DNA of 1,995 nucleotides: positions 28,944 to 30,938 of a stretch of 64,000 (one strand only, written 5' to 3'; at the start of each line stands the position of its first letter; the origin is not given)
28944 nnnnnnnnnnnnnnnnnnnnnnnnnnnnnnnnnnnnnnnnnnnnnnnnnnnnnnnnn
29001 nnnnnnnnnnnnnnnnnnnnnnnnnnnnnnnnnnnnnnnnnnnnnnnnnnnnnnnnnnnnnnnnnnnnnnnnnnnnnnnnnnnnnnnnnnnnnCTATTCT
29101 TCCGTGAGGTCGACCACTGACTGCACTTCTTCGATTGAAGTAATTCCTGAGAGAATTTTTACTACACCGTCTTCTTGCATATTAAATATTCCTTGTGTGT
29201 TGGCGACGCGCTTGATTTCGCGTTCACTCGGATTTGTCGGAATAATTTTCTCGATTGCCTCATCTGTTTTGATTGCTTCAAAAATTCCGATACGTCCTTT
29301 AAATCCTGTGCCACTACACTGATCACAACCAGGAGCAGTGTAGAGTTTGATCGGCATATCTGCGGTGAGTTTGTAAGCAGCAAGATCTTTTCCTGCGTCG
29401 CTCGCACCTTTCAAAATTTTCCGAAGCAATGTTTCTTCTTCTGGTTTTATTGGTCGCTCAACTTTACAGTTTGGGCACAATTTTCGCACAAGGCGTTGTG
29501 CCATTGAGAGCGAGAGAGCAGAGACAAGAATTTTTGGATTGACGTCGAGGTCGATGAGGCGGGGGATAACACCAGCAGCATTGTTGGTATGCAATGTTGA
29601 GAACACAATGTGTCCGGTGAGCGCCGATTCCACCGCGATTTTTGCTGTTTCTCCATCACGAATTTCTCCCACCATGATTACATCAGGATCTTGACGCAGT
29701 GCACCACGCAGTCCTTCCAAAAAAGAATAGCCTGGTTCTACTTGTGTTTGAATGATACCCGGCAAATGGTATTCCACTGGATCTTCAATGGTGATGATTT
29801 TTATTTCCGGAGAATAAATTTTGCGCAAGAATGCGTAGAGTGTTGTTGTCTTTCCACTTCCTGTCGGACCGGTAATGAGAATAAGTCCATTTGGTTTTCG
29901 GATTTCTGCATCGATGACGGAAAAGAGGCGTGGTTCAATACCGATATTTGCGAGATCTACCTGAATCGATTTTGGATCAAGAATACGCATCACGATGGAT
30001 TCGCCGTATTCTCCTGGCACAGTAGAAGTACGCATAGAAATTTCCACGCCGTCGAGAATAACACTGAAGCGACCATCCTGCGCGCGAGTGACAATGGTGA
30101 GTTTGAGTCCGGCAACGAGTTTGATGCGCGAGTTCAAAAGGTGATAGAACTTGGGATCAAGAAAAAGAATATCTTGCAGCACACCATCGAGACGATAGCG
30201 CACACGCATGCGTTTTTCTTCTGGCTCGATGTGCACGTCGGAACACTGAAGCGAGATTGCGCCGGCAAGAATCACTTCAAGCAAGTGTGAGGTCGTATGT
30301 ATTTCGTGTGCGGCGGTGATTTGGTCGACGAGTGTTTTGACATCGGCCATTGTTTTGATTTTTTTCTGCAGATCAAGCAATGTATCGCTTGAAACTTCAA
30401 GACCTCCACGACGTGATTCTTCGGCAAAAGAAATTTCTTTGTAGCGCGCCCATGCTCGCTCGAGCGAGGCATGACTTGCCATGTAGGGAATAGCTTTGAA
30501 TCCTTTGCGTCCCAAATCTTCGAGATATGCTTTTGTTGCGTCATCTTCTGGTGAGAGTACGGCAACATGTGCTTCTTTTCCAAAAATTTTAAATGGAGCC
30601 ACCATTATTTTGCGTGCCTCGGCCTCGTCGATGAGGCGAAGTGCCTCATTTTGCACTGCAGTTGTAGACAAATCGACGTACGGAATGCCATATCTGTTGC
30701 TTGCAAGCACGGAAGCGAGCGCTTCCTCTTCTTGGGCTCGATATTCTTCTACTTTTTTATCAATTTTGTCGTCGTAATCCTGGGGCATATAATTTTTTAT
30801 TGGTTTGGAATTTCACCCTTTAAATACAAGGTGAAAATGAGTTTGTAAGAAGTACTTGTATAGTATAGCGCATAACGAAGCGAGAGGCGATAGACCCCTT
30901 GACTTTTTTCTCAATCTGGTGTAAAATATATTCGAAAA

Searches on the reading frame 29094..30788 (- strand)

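Call 12: search_protein_families(library=pfam, proteins=[window:29094-30788:-], max_evalue=0.01)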
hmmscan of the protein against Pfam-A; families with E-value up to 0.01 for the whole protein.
window:29094-30788:- (564 aa): 9 families
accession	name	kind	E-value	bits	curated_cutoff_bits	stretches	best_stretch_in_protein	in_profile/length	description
PF00437.27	T2SSE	-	2.1e-111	372.6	24.9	1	167-556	9-369/370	Type II/IV secretion system protein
PF05157.20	MshEN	-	6e-10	39.4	23.1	1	33-117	1-84/90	MshEN domain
PF13476.12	AAA_23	-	6.7e-05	24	27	1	294-320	13-39/201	AAA domain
PF20720.3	nSTAND3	-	0.00017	21.7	27.2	1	298-339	15-56/155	Novel STAND NTPase 3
PF13401.12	AAA_22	-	0.0003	21.6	27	1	299-325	4-30/130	AAA domain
PF13191.12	AAA_16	-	0.00044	21.2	32.6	1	297-341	20-63/167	AAA ATPase domain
PF25199.1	nSTAND_NTPase5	-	0.00061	20.1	34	1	297-339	38-81/145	Novel STAND NTPase 5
PF13555.12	AAA_29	-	0.0014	18.8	27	1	299-320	21-42/61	P-loop containing region of AAA domain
PF13173.12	AAA_14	-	0.0024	18.3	27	1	301-340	3-43/129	AAA domain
